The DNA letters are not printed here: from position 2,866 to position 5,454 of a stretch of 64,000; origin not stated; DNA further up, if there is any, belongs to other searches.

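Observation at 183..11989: Operon-like glycan locus bracketed by a Dpm1-like polyprenyl-phosphate sugar synthase and a GT-C transferase, with no Wzy/Wzc/Wza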

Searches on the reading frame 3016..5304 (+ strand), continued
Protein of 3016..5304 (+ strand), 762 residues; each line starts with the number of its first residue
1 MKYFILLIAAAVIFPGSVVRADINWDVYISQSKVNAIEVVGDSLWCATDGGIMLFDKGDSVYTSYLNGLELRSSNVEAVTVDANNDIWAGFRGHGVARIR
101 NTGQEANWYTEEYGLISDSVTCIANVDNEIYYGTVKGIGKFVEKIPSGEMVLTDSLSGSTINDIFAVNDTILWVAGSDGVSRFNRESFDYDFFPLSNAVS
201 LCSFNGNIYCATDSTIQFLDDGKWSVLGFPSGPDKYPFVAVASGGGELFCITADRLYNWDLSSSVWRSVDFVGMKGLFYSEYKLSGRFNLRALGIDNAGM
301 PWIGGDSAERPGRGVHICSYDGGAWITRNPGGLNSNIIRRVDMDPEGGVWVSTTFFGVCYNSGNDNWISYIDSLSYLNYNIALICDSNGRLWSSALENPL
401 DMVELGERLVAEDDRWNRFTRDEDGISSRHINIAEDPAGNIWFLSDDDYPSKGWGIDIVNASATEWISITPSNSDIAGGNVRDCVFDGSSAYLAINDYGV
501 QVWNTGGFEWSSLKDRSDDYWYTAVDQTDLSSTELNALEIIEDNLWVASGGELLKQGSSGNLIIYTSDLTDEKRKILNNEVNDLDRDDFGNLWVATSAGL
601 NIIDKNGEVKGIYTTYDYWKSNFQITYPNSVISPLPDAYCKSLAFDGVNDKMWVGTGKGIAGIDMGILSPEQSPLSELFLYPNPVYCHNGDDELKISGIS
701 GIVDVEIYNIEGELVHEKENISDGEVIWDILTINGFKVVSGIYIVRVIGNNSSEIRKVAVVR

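Call 65: search_protein_families(library=pfam, proteins=[L041:786-3677:-, L041:3856-5019:-, L041:5009-6037:-, L041:7035-8267:+, L041:8198-9898:+, L041:9905-12397:+, L041:15399-16076:+, L041:16086-17216:+, L041:16978-19218:+, L041:19169-20230:+], max_evalue=0.0001)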
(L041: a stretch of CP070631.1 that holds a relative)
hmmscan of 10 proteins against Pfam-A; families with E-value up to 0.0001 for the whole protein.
L041:786-3677:- (963 aa): 1 family
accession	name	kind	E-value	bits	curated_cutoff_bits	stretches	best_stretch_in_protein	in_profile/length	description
PF00246.29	Peptidase_M14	-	2.3e-14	54.2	21.6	1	85-250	14-140/286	Zinc carboxypeptidase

L041:3856-5019:- (387 aa): 0 families

L041:5009-6037:- (342 aa): 3 families
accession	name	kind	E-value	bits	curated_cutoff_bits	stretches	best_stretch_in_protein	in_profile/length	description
PF13646.12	HEAT_2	-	1.5e-13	51.3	27.7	1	244-332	3-83/88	HEAT repeats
PF13490.11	zf-HC2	-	5.7e-07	30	22.2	1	6-37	4-35/35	Putative zinc-finger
PF11099.14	M11L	-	5.3e-05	24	26.9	0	273-300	63-90/160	Apoptosis regulator M11L like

L041:7035-8267:+ (410 aa): 1 family
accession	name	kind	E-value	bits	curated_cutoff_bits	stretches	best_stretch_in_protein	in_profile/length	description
PF00149.33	Metallophos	-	5.4e-16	60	21.5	1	124-324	14-191/191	Calcineurin-like phosphoesterase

L041:8198-9898:+ (566 aa): 4 families
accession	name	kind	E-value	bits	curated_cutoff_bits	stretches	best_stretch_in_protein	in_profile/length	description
PF02397.22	Bac_transf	-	3e-23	82.7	27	1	466-553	90-178/179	Bacterial sugar transferase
PF13727.12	CoA_binding_3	-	1.2e-11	45.4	25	1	191-337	2-147/175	CoA-binding domain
PF13641.12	Glyco_tranf_2_3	-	1.8e-07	31.9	27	1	31-103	153-224/230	Glycosyltransferase like family 2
PF13632.12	Glyco_trans_2_3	-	5.8e-05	23.4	27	1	6-155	41-153/198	Glycosyl transferase family group 2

L041:9905-12397:+ (830 aa): 1 family
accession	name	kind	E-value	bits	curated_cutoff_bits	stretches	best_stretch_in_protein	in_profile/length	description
PF07494.17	Reg_prop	-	2.4e-17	61.2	20.4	0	613-635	1-23/24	Two component regulator propeller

L041:15399-16076:+ (225 aa): 0 families

L041:16086-17216:+ (376 aa): 1 family
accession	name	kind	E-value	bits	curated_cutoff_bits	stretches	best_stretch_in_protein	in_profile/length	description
PF06452.16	CBM9_1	-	1.3e-13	51.7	23.4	1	58-209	1-133/185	Carbohydrate family 9 binding domain-like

L041:16978-19218:+ (746 aa): 1 family
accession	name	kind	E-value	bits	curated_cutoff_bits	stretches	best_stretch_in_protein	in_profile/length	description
PF00474.23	SSF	-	8e-20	71.5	22.8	1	127-556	1-406/406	Sodium:solute symporter family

L041:19169-20230:+ (353 aa): 2 families
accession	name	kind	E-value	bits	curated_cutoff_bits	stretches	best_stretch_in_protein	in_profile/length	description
PF09113.15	N-glycanase_C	-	3.7e-32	111.5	25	1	216-348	11-139/140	Peptide-N-glycosidase F, C terminal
PF09112.15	N-glycanase_N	-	1.6e-08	34.9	22.4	0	131-185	107-177/177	Peptide-N-glycosidase F, N terminal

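Call 70: find_homologous_proteins(query=L045:4627-7086:+, max_evalue=0.001)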
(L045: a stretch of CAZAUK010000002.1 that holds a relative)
Query L045:4627-7086:+ (820 aa): 1056 proteins with E <= 0.001 among 8000 candidates; the best 120 are listed.
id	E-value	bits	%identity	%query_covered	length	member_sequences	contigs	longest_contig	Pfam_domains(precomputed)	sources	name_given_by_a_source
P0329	0.0e+0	1864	100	100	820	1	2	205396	-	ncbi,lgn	-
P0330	0.0e+0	1201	62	100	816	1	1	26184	PF09586.17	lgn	-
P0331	0.0e+0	1092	57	98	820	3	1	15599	PF09586.17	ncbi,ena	-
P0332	0.0e+0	1089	57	99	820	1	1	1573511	PF09586.17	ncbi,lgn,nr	ncbi:MAG: YfhO family protein [Candidatus Krumholzibacteriota bacterium]|nr:YfhO family protein [Can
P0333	0.0e+0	1084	57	98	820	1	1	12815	PF09586.17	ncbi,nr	ncbi:YfhO family protein [bacterium]|nr:YfhO family protein [bacterium]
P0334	0.0e+0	1051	56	99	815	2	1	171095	PF09586.17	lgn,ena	-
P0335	6.0e-295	999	87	61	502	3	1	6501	-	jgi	-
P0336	2.1e-291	987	53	98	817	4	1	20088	PF09586.17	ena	-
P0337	1.0e-281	955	51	98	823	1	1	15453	PF09586.17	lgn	-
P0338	7.2e-280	949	50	100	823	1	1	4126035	PF09586.17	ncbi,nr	ncbi:MAG: hypothetical protein JSV33_06480 [bacterium]|nr:MAG: hypothetical protein JSV33_06480 [bac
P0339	7.3e-280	949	52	98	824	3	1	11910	-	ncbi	-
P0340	7.1e-277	939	51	97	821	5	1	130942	PF09586.17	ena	-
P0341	9.5e-277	939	52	99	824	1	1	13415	PF09586.17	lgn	-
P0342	1.7e-276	938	51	98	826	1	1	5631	-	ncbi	-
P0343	2.8e-276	937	51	98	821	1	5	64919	-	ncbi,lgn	-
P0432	1.4e-199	683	50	76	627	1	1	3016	-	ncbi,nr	ncbi:MAG TPA: hypothetical protein VMT60_02440, partial [Candidatus Bathyarchaeia archaeon]|nr:hypot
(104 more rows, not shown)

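Call 72: find_encoding_contigs(protein=P0332, flank=10000, max_places=2)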
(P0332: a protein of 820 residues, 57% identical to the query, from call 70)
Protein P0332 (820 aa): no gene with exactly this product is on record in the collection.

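Call 77: search_protein_families(library=pfam, proteins=[L045:17-439:+, L045:441-1400:+, L045:1357-2349:+, L045:2342-3496:+, L045:3493-4398:+, L019:535-1512:+, L019:1487-2443:+, L019:2436-3590:+, L019:3609-4493:+], max_evalue=0.0001)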
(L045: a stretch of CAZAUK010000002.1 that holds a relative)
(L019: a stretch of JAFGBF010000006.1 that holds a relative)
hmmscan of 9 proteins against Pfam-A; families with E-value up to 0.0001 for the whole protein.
L045:17-439:+ (140 aa): 5 families
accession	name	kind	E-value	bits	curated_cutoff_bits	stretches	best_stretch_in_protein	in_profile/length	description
PF13428.12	TPR_14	-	7.1e-11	42.1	23.5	0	13-52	3-42/44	Tetratricopeptide repeat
PF14559.12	TPR_19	-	2.2e-06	28.3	25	0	22-79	2-59/68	Tetratricopeptide repeat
PF07719.23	TPR_2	-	8.2e-06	26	27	0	16-43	6-33/34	Tetratricopeptide repeat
PF13174.12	TPR_6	-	3.5e-05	24.6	26.3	0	17-42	6-31/33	Tetratricopeptide repeat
PF13181.12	TPR_8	-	7e-05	23.1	25.7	0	47-77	3-33/34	Tetratricopeptide repeat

L045:441-1400:+ (319 aa): 6 families
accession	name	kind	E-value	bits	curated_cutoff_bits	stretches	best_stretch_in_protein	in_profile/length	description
PF01370.27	Epimerase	-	4.1e-57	193.8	20.9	1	8-246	1-240/240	NAD dependent epimerase/dehydratase family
PF16363.11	GDP_Man_Dehyd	-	1.2e-54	186.5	27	1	9-308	1-331/332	GDP-mannose 4,6 dehydratase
PF01073.25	3Beta_HSD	-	3.5e-18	66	22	1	9-236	1-231/280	3-beta hydroxysteroid dehydrogenase/isomerase family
PF04321.23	RmlD_sub_bind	-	1.9e-12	47.3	27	1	106-260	78-227/287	RmlD substrate binding domain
PF02719.21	Polysacc_synt_2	-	4.4e-10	39.7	20.2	1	8-266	1-249/293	Polysaccharide biosynthesis protein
PF07993.18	NAD_binding_4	-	4.4e-07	29.7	20.1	0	77-173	87-196/258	Male sterility protein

L045:1357-2349:+ (330 aa): 3 families
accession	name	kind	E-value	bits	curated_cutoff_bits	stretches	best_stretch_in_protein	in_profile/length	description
PF00535.33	Glycos_transf_2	-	7.4e-31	107.8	23.3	1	27-189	1-167/168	Glycosyl transferase family 2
PF10111.15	Glyco_tranf_2_2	-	4e-07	30.2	27.3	1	27-123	1-97/276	Glycosyltransferase like family 2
PF13641.12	Glyco_tranf_2_3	-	9.7e-05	22.9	27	0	26-127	3-106/230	Glycosyltransferase like family 2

L045:2342-3496:+ (384 aa): 3 families
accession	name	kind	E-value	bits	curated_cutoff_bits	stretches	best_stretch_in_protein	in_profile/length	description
PF13692.12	Glyco_trans_1_4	-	2.3e-24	86.7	27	1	209-349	2-140/142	Glycosyl transferases group 1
PF00534.26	Glycos_transf_1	-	1.3e-18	67.6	26.4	1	196-352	2-159/172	Glycosyl transferases group 1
PF13439.12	Glyco_transf_4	-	3.9e-08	33.9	28.5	1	23-184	2-165/170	Glycosyltransferase Family 4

L045:3493-4398:+ (301 aa): 4 families
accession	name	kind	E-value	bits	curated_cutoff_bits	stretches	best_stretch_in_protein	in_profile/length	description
PF00535.33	Glycos_transf_2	-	5.1e-21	75.8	23.3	1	14-186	2-166/168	Glycosyl transferase family 2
PF13641.12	Glyco_tranf_2_3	-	2.8e-17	63.9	27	1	12-228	3-215/230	Glycosyltransferase like family 2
PF13632.12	Glyco_trans_2_3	-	3.1e-13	50.4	27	1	93-279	1-181/198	Glycosyl transferase family group 2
PF13506.12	Glyco_transf_21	-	7.7e-05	22.7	21.7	0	90-227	30-157/174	Glycosyl transferase family 21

L019:535-1512:+ (325 aa): 8 families
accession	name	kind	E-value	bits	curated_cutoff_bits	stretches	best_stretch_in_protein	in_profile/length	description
PF01370.27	Epimerase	-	2.7e-56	191.1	20.9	1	5-243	1-240/240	NAD dependent epimerase/dehydratase family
PF16363.11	GDP_Man_Dehyd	-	3.7e-53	181.6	27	1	7-304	2-330/332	GDP-mannose 4,6 dehydratase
PF01073.25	3Beta_HSD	-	1.4e-20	74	22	1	6-237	1-235/280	3-beta hydroxysteroid dehydrogenase/isomerase family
PF04321.23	RmlD_sub_bind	-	1.4e-10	41.2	27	1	4-263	2-233/287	RmlD substrate binding domain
PF02719.21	Polysacc_synt_2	-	8.2e-08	32.2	20.2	1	5-266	1-252/293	Polysaccharide biosynthesis protein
PF07993.18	NAD_binding_4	-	2.9e-07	30.4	20.1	0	67-177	80-203/258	Male sterility protein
PF13460.12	NAD_binding_10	-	7.4e-07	29.6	27.2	1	9-139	1-111/184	NAD(P)H-binding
PF05368.20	NmrA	-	5.5e-06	26.6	27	1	1-128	1-108/298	NmrA-like family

L019:1487-2443:+ (318 aa): 3 families
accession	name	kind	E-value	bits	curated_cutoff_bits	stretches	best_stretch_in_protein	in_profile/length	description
PF00535.33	Glycos_transf_2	-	3.7e-36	125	23.3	1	15-177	1-167/168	Glycosyl transferase family 2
PF10111.15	Glyco_tranf_2_2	-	3.4e-07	30.5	27.3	1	15-117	1-103/276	Glycosyltransferase like family 2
PF13641.12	Glyco_tranf_2_3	-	9.5e-06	26.2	27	1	14-128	3-120/230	Glycosyltransferase like family 2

L019:2436-3590:+ (384 aa): 2 families
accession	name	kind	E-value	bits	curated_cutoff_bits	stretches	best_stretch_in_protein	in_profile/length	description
PF13692.12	Glyco_trans_1_4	-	4.7e-25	89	27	1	209-351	2-142/142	Glycosyl transferases group 1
PF00534.26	Glycos_transf_1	-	4e-20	72.5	26.4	1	206-356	13-160/172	Glycosyl transferases group 1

L019:3609-4493:+ (294 aa): 3 families
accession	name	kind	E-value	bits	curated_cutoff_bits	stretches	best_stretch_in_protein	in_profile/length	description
PF00535.33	Glycos_transf_2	-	1.3e-20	74.5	23.3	1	8-181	2-167/168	Glycosyl transferase family 2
PF13641.12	Glyco_tranf_2_3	-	3.8e-14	53.7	27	1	8-222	5-215/230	Glycosyltransferase like family 2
PF13632.12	Glyco_trans_2_3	-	3.5e-12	47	27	1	87-272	1-181/198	Glycosyl transferase family group 2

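Call 78: search_protein_families(library=ncbifam, proteins=[L045:441-1400:+, L045:1357-2349:+, L045:2342-3496:+, L045:3493-4398:+], max_evalue=0.000001)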
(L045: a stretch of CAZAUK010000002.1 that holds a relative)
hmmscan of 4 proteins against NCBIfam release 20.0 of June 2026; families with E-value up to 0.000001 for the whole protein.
L045:441-1400:+ (319 aa): 25 families
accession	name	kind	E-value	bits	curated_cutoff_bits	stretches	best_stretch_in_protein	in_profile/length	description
TIGR01181.1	dTDP_gluc_dehyt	equivalog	3.1e-50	171.1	365.1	1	7-315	1-313/321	dTDP-glucose 4,6-dehydratase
TIGR01179.1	galE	equivalog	1.2e-48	165.6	262.3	1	7-315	1-327/332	UDP-glucose 4-epimerase GalE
TIGR04180.1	EDH_00030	hypoth_equivalog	3e-42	144.7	475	1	8-300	1-296/297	NAD-dependent 4,6-dehydratase LegB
NF011728.1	PRK15181.1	equivalog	2e-38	132.3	760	1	6-315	16-339/348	Vi polysaccharide biosynthesis UDP-N-acetylglucosaminuronic acid C-4 epimerase TviC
TIGR02197.1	heptose_epim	equivalog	5.9e-35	120.9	274.6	1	8-314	1-314/316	ADP-glyceromanno-heptose 6-epimerase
NF007956.0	PRK10675.1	subfamily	9.5e-32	110.4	394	1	7-312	2-328/338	UDP-glucose 4-epimerase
NF007490.0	PRK10084.1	subfamily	6.9e-28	97.7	649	1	7-314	2-335/361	dTDP-glucose 4,6-dehydratase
NF047922.1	GDPFucSynFcl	equivalog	1.2e-26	93.9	500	1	82-315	57-303/308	GDP-L-fucose synthase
NF007582.0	PRK10217.1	equivalog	1.6e-26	93.2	698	1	6-313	2-331/355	dTDP-glucose 4,6-dehydratase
NF042422.1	oxyalk_red_OleD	equivalog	1e-21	77.7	580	1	7-235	2-216/329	2-alkyl-3-oxoalkanoate reductase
NF043036.1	ErythonDh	equivalog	1.4e-21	77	325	1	7-308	2-315/321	D-erythronate dehydrogenase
TIGR03466.1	HpnA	hypoth_equivalog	3.5e-18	65.6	367.65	1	7-272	2-254/327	hopanoid-associated sugar epimerase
NF008872.0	PRK11908.1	equivalog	9.1e-17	61.1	294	1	6-316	2-338/349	bifunctional UDP-4-keto-pentose/UDP-xylose synthase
NF008360.0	PRK11150.1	equivalog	1e-16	61.1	452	1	8-257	2-247/310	ADP-glyceromanno-heptose 6-epimerase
NF042423.1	oxyalk_red_Shew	equivalog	1.6e-16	60.3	580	1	6-234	9-221/331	2-alkyl-3-oxoalkanoate reductase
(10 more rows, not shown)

L045:1357-2349:+ (330 aa): 15 families
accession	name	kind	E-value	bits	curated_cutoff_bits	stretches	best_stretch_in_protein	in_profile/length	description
NF007986.1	PRK10714.1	equivalog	6.7e-51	173.2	529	1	26-312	8-292/316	undecaprenyl-phosphate 4-deoxy-4-formamido-L-arabinose transferase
NF047588.1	GlcsyltransPgfSStrep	equivalog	2e-40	138.9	500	1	26-311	3-285/308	glycosyltransferase PgfS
TIGR04182.1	glyco_TIGR04182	equivalog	6e-22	78.4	325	1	26-315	2-284/293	S-layer glycoprotein N-glycosyltransferase AglJ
TIGR03937.1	PgaC_IcaA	equivalog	2.3e-17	63.1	422.3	1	13-117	34-135/407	poly-beta-1,6-N-acetyl-D-glucosamine synthase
NF041391.1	DPhHxTase_Halo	equivalog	9.4e-16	57.4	375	1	33-221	4-187/213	dolichyl-phosphate hexose transferase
NF007482.0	PRK10073.1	equivalog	2e-14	53.3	423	1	24-157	6-139/334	glycosyltransferase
TIGR04283.1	glyco_like_mftF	equivalog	1.5e-12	47.6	182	1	26-243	1-210/221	TIGR04283 family arsenosugar biosynthesis glycosyltransferase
NF058614.1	PPMAGASynPpgS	equivalog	4.4e-11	42.6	370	1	28-236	4-213/226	polyprenyl-phospho-N-acetylgalactosaminyl synthase PpgS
NF047683.1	TeichurnBiosyTuaG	equivalog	1.4e-10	41.3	400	1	25-123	7-102/252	teichuronic acid biosynthesis protein TuaG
NF041875.1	EPS_EpsD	equivalog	2e-10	40.6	370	1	26-123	1-95/325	exopolysaccharide biosynthesis glycosyltransferase EpsD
NF010496.0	PRK13915.1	equivalog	3e-10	39.7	262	1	21-134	28-144/307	glucosyl-3-phosphoglycerate synthase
TIGR03965.1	mycofact_glyco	equivalog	3.6e-10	39.3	280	1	23-122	73-169/467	mycofactocin biosynthesis glycosyltransferase MftF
NF045692.1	OglycostaseCruG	equivalog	2.6e-08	33.2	600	1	24-140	41-161/386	2'-O-glycosyltransferase CruG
TIGR03111.1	glyc2_xrt_Gpos1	hypoth_equivalog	2.1e-07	30.1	363.95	1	20-125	45-149/439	TIGR03111 family XrtG-associated glycosyltransferase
TIGR04242.1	nodulat_NodC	equivalog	3.5e-07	29.5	550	1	18-123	42-147/395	chitooligosaccharide synthase NodC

L045:2342-3496:+ (384 aa): 11 families
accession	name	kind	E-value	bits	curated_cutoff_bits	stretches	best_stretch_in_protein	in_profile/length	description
TIGR03449.1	mycothiol_MshA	equivalog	3.5e-19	69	462.5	1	154-383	164-402/406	D-inositol-3-phosphate glycosyltransferase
TIGR03999.1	thiol_BshA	equivalog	2.8e-18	66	273.7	1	184-383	171-372/375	N-acetyl-alpha-D-glucosaminyl L-malate synthase BshA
TIGR04063.1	stp3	hypoth_equivalog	1.6e-17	63.5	442.05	1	187-383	192-394/397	TIGR04063 family PEP-CTERM/XrtA system glycosyltransferase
TIGR03088.1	stp2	hypoth_equivalog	2.4e-13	49.9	409.05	1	215-382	201-371/374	TIGR03088 family PEP-CTERM/XrtA system glycosyltransferase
NF041876.1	EPS_EpsE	equivalog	2.8e-13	49.9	400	1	192-351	198-361/389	exopolysaccharide biosynthesis GT4 family glycosyltransferase EpsE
TIGR02149.1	glgA_Coryne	subfamily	1.4e-12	47.5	302.4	1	149-382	139-388/391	glycogen synthase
NF047684.1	TeichurnBiosyTuaC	equivalog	4.3e-11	42.4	550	1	187-360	197-364/391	teichuronic acid biosynthesis protein TuaC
NF012028.0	PRK15484.1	subfamily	1.9e-10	40.4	618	1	205-379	190-373/380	lipopolysaccharide N-acetylglucosaminyltransferase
TIGR04157.1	glyco_rSAM_CFB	subfamily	1.6e-09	37.3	400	1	191-340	209-355/406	TIGR04157 family glycosyltransferase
NF053787.1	GlcN_PG_synth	equivalog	4.5e-09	35.6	480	1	197-383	185-358/361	N-acetylglucosaminyl phosphatidylglycerol synthase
NF041010.1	glycosy_Agl16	equivalog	2.2e-08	33.4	575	1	128-382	107-349/352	glycosylation protein Agl16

L045:3493-4398:+ (301 aa): 9 families
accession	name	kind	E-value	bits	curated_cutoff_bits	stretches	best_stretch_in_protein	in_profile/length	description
TIGR03965.1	mycofact_glyco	equivalog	4.3e-20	72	280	1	20-274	84-328/467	mycofactocin biosynthesis glycosyltransferase MftF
TIGR01556.1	rhamnosyltran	subfamily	1.2e-19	70.5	200.55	1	38-229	20-205/281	rhamnosyltransferase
TIGR03937.1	PgaC_IcaA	equivalog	1.7e-09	37.2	422.3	0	11-116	46-151/407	poly-beta-1,6-N-acetyl-D-glucosamine synthase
NF038299.1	EPS_HpsN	equivalog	4.5e-09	35.7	425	0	173-232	166-227/317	hormogonium polysaccharide biosynthesis glycosyltransferase HpsN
NF041875.1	EPS_EpsD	equivalog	5.6e-09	35.8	370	1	12-229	1-211/325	exopolysaccharide biosynthesis glycosyltransferase EpsD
NF007482.0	PRK10073.1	equivalog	2e-08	33.6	423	1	10-112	6-107/334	glycosyltransferase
TIGR04283.1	glyco_like_mftF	equivalog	9.9e-08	31.8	182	0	13-120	2-101/221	TIGR04283 family arsenosugar biosynthesis glycosyltransferase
NF038302.1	EPS_HpsE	equivalog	1.5e-07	30.7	300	0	13-59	4-53/307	hormogonium polysaccharide biosynthesis glycosyltransferase HpsE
NF053739.1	GlytfEpsEBac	equivalog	5.7e-07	28.8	450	0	14-220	5-198/265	glycosyltransferase EpsE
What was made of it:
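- The upstream ArnC-like synthase in relatives hits PgfS, from a protein glycosylation system (call 78).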
